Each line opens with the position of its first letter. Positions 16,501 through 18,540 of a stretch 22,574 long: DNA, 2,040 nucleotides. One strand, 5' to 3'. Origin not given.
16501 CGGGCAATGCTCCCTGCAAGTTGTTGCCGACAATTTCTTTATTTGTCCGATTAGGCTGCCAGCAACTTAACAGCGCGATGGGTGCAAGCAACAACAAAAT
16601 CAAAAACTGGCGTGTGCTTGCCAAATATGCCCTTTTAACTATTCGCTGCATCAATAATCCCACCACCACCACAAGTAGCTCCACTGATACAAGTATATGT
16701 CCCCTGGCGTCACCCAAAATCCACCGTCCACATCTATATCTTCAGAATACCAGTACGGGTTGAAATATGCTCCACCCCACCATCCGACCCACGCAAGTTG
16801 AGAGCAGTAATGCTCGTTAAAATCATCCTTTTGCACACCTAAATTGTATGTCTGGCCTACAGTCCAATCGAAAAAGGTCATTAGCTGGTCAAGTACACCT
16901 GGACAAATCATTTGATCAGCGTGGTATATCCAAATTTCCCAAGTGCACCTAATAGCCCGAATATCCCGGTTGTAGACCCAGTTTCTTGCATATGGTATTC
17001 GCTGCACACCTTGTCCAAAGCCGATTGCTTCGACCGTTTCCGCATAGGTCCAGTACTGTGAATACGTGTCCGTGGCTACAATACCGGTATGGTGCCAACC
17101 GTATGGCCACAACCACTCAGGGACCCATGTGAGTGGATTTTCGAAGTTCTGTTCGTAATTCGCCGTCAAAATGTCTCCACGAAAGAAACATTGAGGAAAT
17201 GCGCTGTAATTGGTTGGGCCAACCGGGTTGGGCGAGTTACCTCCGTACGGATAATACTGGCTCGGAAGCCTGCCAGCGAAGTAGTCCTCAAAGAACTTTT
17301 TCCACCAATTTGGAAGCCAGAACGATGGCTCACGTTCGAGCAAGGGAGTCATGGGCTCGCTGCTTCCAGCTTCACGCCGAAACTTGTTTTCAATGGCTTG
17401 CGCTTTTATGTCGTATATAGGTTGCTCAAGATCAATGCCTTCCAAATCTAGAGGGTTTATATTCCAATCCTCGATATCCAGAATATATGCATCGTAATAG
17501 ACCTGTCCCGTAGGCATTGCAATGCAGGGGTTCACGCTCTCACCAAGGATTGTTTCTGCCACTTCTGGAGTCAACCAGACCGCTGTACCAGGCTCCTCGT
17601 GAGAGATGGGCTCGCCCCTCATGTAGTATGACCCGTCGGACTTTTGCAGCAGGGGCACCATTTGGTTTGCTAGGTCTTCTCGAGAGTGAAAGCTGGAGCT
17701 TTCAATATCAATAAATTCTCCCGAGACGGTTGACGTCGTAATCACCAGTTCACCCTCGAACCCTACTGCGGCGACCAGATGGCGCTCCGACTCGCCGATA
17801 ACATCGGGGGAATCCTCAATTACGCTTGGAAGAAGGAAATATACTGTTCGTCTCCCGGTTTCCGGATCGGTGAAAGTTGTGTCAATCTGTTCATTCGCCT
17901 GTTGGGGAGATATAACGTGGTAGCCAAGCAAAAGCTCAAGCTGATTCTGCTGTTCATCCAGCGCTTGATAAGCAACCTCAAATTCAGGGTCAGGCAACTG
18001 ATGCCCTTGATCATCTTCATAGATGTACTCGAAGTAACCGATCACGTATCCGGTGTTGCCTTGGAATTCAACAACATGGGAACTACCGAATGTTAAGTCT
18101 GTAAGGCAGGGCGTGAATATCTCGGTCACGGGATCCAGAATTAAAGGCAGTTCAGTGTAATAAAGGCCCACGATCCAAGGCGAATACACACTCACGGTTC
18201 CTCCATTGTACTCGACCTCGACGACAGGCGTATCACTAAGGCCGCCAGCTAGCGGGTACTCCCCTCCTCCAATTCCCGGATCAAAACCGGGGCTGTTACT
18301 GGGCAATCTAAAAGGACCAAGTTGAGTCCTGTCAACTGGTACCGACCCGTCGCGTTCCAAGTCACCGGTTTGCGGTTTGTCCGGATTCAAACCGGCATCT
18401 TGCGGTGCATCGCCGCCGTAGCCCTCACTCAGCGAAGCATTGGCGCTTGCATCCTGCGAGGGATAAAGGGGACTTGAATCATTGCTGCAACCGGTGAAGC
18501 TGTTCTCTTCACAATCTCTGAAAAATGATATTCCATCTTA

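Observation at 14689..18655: Uncharacterised three-gene operon: YiiX-like permuted papain-fold protein plus two lipoproteins behind a consensus promoter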

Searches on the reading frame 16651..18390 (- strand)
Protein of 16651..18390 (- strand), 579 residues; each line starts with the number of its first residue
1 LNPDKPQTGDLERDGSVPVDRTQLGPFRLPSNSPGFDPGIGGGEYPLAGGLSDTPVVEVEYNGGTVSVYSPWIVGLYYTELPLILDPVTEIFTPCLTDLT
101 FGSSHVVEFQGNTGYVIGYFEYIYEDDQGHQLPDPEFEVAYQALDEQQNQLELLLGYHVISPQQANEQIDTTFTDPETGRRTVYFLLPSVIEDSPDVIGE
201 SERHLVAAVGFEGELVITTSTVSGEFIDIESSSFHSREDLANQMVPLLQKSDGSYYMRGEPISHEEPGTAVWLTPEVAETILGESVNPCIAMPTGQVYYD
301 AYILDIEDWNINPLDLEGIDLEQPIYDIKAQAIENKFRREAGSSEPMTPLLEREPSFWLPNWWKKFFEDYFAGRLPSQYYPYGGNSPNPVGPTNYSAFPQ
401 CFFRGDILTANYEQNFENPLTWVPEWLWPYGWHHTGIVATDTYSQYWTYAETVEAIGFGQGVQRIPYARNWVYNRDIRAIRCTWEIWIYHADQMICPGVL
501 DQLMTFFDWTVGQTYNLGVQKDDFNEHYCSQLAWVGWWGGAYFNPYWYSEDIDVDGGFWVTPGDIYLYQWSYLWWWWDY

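Call 7: search_protein_families(library=pfam, proteins=[window:16651-18390:-], max_evalue=1)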
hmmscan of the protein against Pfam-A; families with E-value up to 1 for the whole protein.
window:16651-18390:- (579 aa): 1 family
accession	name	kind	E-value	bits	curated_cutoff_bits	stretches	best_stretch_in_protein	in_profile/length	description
PF12886.12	TORC_C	-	0.058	14.2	26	1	302-339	35-72/75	Transducer of regulated CREB activity, C terminus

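Call 8: search_protein_families(library=ncbifam, proteins=[window:16651-18390:-], max_evalue=1)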
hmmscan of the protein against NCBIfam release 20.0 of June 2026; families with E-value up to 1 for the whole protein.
window:16651-18390:- (579 aa): 0 families

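Call 13: find_homologous_proteins(query=window:16651-18390:-)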
Query window:16651-18390:- (579 aa): 4 proteins with E <= 0.001 among 8000 candidates.
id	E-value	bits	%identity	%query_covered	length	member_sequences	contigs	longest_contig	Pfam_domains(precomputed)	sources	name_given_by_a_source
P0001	0.0e+0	1391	100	100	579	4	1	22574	-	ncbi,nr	ncbi:hypothetical protein J7K50_09995 [bacterium]|nr:hypothetical protein [bacterium]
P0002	1.3e-182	627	53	91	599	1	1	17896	-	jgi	-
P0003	7.8e-172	591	50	97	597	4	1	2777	-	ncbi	-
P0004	1.1e-162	561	49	97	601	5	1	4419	-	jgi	-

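Call 16: find_encoding_contigs(protein=P0002, flank=10000)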
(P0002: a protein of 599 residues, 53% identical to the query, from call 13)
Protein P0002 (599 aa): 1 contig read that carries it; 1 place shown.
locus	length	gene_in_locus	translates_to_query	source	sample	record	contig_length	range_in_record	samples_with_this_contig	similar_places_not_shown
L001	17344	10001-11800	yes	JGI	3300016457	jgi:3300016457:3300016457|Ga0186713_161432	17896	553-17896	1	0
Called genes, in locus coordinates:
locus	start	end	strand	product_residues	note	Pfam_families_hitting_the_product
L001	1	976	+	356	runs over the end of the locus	PF01883:FeS_assembly_P, PF02374:ArsA_ATPase (faint), PF09140:MipZ (weak), PF10609:ParA, PF13614:AAA_31 (weak), PF00142:Fer4_NifH (faint), PF01656:CbiA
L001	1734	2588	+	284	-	PF01578:Cytochrom_C_asm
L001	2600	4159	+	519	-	PF05140:ResB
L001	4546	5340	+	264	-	PF02900:LigB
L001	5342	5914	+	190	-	PF01871:AMMECR1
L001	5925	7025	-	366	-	PF01924:HypD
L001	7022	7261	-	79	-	PF01455:HupF_HypC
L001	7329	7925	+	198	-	-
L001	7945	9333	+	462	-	-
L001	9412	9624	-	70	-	-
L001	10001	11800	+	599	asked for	-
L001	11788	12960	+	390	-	-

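Call 18: find_encoding_contigs(protein=P0004, flank=10000)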
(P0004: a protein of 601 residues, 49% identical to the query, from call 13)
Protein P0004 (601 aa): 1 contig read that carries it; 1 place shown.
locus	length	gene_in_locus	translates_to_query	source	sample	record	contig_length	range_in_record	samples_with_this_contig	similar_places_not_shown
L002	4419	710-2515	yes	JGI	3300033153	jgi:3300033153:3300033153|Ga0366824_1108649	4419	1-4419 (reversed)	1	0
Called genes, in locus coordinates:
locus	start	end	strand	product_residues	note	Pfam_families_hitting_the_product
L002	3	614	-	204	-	?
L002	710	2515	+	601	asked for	-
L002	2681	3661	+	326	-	-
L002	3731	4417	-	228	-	?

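Call 19: find_encoding_contigs(protein=P0003, flank=10000)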
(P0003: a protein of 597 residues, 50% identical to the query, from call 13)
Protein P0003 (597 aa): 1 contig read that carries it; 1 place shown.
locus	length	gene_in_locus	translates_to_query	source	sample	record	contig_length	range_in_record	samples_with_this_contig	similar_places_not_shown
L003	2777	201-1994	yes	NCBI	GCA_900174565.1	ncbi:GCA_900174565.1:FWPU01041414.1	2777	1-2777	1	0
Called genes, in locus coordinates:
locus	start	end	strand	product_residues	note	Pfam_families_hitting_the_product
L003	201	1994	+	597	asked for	-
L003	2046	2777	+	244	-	?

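Call 28: search_protein_representatives(alignment_id=A1)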
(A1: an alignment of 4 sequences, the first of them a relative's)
Query: 4 sequences, 595 profile positions. Proteins with E-value up to 0.001 (for the whole library): 11; up to 1e-10: 6; up to 1e-30: 5. The best 11 are listed.
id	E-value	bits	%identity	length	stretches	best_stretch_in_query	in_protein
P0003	0.0e+00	1157.7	-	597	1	1-593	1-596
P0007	2.4e-136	472.2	-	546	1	58-593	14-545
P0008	4.6e-104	365.6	-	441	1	165-593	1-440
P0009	4.0e-70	253.5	-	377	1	59-374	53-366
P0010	1.2e-63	232.1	-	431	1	58-374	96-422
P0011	3.6e-15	72.0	-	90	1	333-393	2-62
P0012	9.6e-10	54.1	-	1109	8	156-200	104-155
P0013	7.9e-06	41.2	-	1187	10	252-296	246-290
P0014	1.5e-04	36.9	-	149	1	470-594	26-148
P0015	3.6e-04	35.7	-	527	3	258-296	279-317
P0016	4.8e-04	35.3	-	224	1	506-587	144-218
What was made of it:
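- On YaeF/YiiX-like permuted NlpC/P60 (Pfam PF05708, Peptidase_C92): The family profile hits P0014 and P0016 (E=1.5e-4 and 4.8e-4 against 1.84 billion proteins, call 28).
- The family is sporadic and rare (calls 13, 28).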

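Call 29: search_protein_families(library=pfam, proteins=[P0007, P0008, P0009, P0010, P0011, P0012, P0013, P0014, P0015, P0016], max_evalue=0.1)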
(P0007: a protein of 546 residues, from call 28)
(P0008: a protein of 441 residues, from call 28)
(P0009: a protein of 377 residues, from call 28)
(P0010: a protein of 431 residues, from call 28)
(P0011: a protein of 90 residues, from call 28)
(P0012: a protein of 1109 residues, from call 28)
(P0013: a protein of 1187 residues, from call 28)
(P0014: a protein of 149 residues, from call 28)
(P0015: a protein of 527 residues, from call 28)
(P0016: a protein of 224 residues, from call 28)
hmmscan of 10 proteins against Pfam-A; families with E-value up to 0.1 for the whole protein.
P0007 (546 aa): 1 family
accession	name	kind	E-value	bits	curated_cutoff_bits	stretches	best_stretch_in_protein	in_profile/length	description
PF05708.18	Peptidase_C92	-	0.0045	17.5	27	1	401-507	24-118/166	Permuted papain-like amidase enzyme, YaeF/YiiX, C92 family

P0008 (441 aa): 0 families

P0009 (377 aa): 0 families

P0010 (431 aa): 0 families

P0011 (90 aa): 0 families

P0012 (1109 aa): 11 families
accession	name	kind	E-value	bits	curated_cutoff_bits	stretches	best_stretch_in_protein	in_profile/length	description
PF07686.23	V-set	-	6e-64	213.5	26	7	760-850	3-89/109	Immunoglobulin V-set domain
PF13927.12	Ig_3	-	2e-13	51.1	30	0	756-850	4-73/78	Immunoglobulin domain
PF18911.6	PKD_4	-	7.7e-12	45.5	27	0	894-936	13-57/85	PKD domain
PF00047.31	ig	-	9.9e-12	45.4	21.8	0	892-927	2-35/81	Immunoglobulin domain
PF17973.7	bMG10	-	3.5e-09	37.3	26.2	0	40-70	88-118/131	Bacterial Alpha-2-macroglobulin MG10 domain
PF20304.3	Sp-CxC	-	4.8e-08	33.3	27.5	0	164-184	16-36/63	Small protein from certain CxC ATPase-based DNA modification systems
PF09003.16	Arm-DNA-bind_1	-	6.3e-05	23.4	22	0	260-280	19-39/74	Bacteriophage lambda integrase, Arm DNA-binding domain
PF00440.29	TetR_N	-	0.00019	21.6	24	0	148-162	29-43/47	Bacterial regulatory proteins, tetR family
PF00116.26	COX2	-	0.00023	21.5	22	0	509-541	46-78/120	Cytochrome C oxidase subunit II, periplasmic domain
PF03905.18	Corona_NS4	-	0.031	14.7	25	0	132-154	4-26/45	Coronavirus non-structural protein NS4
PF21314.2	TM_ErbB1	-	0.038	14.2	27.1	1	1023-1046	1-24/36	Epidermal growth factor receptor transmembrane-juxtamembrane segment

P0013 (1187 aa): 5 families
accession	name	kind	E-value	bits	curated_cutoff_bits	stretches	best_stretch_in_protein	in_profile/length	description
PF17963.7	Big_9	-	7.7e-21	75.2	23.6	1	751-839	2-88/89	Bacterial Ig domain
PF17892.7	Cadherin_5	-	3.2e-14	53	26.5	1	753-839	5-95/98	Cadherin-like domain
PF17803.7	Cadherin_4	-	1.4e-13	51.5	25.1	1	749-807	10-71/71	Bacterial cadherin-like domain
PF23889.1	DUF7241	-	0.00023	21.6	27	0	573-601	14-42/70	Domain of unknown function (DUF7241)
PF18656.6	DUF5633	-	0.018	15.3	23.6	0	665-676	26-37/41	Family of unknown function (DUF5633)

P0014 (149 aa): 2 families
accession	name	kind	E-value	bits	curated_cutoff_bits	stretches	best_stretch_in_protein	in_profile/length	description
PF05708.18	Peptidase_C92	-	1.7e-11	44.9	27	1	28-144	48-165/166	Permuted papain-like amidase enzyme, YaeF/YiiX, C92 family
PF01721.23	Bacteriocin_II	-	0.053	14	24.5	1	55-70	10-25/34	Class II bacteriocin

P0015 (527 aa): 1 family
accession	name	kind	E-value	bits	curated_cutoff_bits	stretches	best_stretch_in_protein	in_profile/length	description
PF23889.1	DUF7241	-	0.0079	16.7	27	0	240-266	14-40/70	Domain of unknown function (DUF7241)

P0016 (224 aa): 1 family
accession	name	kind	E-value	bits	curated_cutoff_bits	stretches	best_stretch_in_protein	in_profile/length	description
PF05708.18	Peptidase_C92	-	8.4e-16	58.9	27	1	88-222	22-166/166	Permuted papain-like amidase enzyme, YaeF/YiiX, C92 family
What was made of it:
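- On YaeF/YiiX-like permuted NlpC/P60 (Pfam PF05708, Peptidase_C92): P0007 gives 17.5 bits (call 29).
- The family profile retrieves two PF05708 proteins from 1.84 billion representatives (calls 28, 29).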

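Call 37: find_related_loci(query=A1, collection=genome_contigs, flank=8000)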
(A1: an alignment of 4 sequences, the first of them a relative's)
Query A1 (579 aa) in genome_contigs; peptide patterns used: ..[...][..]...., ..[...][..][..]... (x = any residue, [..] = any of these).
84 stretches matched a pattern; 1 encode a relative of the query (tblastn E <= 1e-3); 1 distinct loci.
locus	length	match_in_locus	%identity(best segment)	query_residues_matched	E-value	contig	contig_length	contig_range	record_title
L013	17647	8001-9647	49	19-577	1e-158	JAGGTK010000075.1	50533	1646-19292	MAG: bacterium isolate AUK046 PB_MANV_046_c_000000000052, whole genome shotgun sequence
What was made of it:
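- Tried and rejected: The genome collection scan found only one species representative carrying the family (call 37).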

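Call 43: search_solved_structures(query=A4, max_evalue=10, show_alignments=2)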
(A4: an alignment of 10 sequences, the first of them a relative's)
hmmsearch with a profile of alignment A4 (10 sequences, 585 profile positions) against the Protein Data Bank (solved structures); distinct sequences matched with E-value up to 10: 2.
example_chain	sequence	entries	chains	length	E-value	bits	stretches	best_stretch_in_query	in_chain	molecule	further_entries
2if6_A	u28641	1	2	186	0.004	18.8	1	441-546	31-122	Hypothetical protein yiiX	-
3gcg_B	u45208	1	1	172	0.12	13.9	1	323-385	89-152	L0028 (Mitochondria associated protein)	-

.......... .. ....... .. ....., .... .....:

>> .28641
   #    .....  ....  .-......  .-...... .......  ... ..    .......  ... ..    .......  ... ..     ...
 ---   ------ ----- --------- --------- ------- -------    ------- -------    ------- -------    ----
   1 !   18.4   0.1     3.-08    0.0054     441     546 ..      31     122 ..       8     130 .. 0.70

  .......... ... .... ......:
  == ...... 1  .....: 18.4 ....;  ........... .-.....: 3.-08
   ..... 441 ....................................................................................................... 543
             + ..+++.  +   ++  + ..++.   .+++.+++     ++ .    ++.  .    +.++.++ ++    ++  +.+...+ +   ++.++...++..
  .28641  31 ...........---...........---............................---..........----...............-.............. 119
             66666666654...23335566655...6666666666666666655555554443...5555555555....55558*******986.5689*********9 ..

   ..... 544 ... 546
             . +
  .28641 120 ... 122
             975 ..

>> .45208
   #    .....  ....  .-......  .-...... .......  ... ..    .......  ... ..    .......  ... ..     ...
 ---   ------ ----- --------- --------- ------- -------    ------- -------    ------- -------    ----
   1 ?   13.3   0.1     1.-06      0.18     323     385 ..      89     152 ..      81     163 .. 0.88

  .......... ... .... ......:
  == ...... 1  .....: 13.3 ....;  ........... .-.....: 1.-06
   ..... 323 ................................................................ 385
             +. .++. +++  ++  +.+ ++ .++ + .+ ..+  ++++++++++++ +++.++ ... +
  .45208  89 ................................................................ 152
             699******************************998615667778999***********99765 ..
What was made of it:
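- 16654..17181 (-): Gene 1 C-terminal permuted NlpC/P60 (YaeF/YiiX, Peptidase_C92-like) domain with a Trp-rich tail (...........). Catalytic tetrad: His434 (17089-17091), Glu454 (17029-17031), Tyr515 (16846-16848), Cys529 (16804-16806). The profile that includes two PF05708 members hits YiiX 2if6 at E=0.004, aligning His, Glu, Tyr and Cys (call 43).
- On YaeF/YiiX-like permuted NlpC/P60 (Pfam PF05708, Peptidase_C92): YiiX 2if6 is the top PDB hit at E=0.004, using a profile that includes those two proteins (call 43).
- YiiX 2if6 is the top PDB sequence hit, with the catalytic residues aligned (call 43).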

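Call 44: predict_structure(alignment_id=A4)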
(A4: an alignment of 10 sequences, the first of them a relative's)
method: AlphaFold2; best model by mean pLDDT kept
length: 579 residues; sequences in the alignment: 10
mean_pLDDT: 48.4   pTM: 0.46
mean pLDDT of the five models: 48.4, 47.7, 47.6, 46.9, 45.8
residues with pLDDT >= 90: 2; 70-90: 81; 50-70: 156; < 50: 340
segments of 3 or more residues with pLDDT < 50: 1-51, 78-111, 152-173, 190-201, 341-405, 411-435, 441-450, 455-463, 479-579
pLDDT, mean of each block of 10 residues (from residue 1): 26 26 34 32 31 69 80 52 34 33 41 57 82 74 61 35 38 56 59 34 65 68 70 54 68 78 58 80 78 58 68 74 69 60 38 34 33 26 28 30 50 38 37 50 39 42 49 48 32 39 40 29 35 37 32 43 43 31
secondary structure, 60 per line:
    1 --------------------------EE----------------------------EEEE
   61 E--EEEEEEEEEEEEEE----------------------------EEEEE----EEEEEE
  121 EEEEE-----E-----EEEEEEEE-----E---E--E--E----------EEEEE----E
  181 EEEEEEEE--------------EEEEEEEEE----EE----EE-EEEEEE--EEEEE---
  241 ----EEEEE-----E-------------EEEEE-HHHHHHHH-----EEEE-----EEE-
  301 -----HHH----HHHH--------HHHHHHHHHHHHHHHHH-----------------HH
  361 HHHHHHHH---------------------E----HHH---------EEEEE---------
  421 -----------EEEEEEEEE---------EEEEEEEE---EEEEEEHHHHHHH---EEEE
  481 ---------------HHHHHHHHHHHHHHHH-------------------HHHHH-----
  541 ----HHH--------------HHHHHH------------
elements in order: E57-61 E64-77 E106-110 E115-125 E137-144 E171-175 E180-188 E203-211 E225-230 E233-237 E245-249 E269-273 H275-282 E288-291 E297-299 H313-316 H325-341 H359-368 E407-411 E432-440 E450-457 E461-466 H467-473 E477-480 H496-511 H531-535 H562-567
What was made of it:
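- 17371..18234 (-): Gene 1 N-terminal beta-rich domain (about aa 53-340) with no detectable relatives in Pfam, NCBIfam, PDB, PHROGs or PADLOC. It also occurs as a stand-alone membrane-anchored protein (P0009, P0010). The AF2 model is mostly beta here, pLDDT about 55-80 (call 44).
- On YaeF/YiiX-like permuted NlpC/P60 (Pfam PF05708, Peptidase_C92): The AF2 model has pLDDT below 50 in this domain (call 44).
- The AF2 model of the catalytic domain is below pLDDT 50 (call 44), so the fold and any hydrophobic pocket are unverified. The novel N-terminal beta domain could be a wall-binding module (call 44).
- Tried and rejected: AF2 with a 10-sequence alignment gave mean pLDDT 48 (call 44).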

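Call 54: search_protein_families(library=pfam, proteins=[L001:7329-7925:+, L001:7945-9333:+], max_evalue=0.1)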
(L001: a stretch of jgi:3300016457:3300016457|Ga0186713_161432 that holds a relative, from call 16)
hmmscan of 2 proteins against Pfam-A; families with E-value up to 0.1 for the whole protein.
L001:7329-7925:+ (198 aa): 0 families

L001:7945-9333:+ (462 aa): 1 family
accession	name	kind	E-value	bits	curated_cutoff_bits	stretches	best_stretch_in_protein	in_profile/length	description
PF13474.12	SnoaL_3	-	6e-05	23.8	22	1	44-170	2-115/121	SnoaL-like domain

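Call 69: find_encoding_contigs(protein=P0007, flank=8000, max_places=3)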
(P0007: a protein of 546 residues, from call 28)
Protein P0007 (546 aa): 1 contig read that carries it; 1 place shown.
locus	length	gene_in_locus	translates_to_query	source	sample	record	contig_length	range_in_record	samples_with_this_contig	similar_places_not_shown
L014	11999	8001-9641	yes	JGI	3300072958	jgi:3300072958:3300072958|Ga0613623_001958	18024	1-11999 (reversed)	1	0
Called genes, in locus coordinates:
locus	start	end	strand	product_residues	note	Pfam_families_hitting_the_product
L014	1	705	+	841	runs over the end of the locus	PF00263:Secretin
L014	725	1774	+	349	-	PF00801:PKD (faint), PF18911:PKD_4 (faint)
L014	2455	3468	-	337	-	-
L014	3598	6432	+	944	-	PF00211:Guanylate_cyc (weak), PF13401:AAA_22 (faint), PF13424:TPR_12 (weak)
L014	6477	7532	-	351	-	-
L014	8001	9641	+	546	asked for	-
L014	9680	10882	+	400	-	-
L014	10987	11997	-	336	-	?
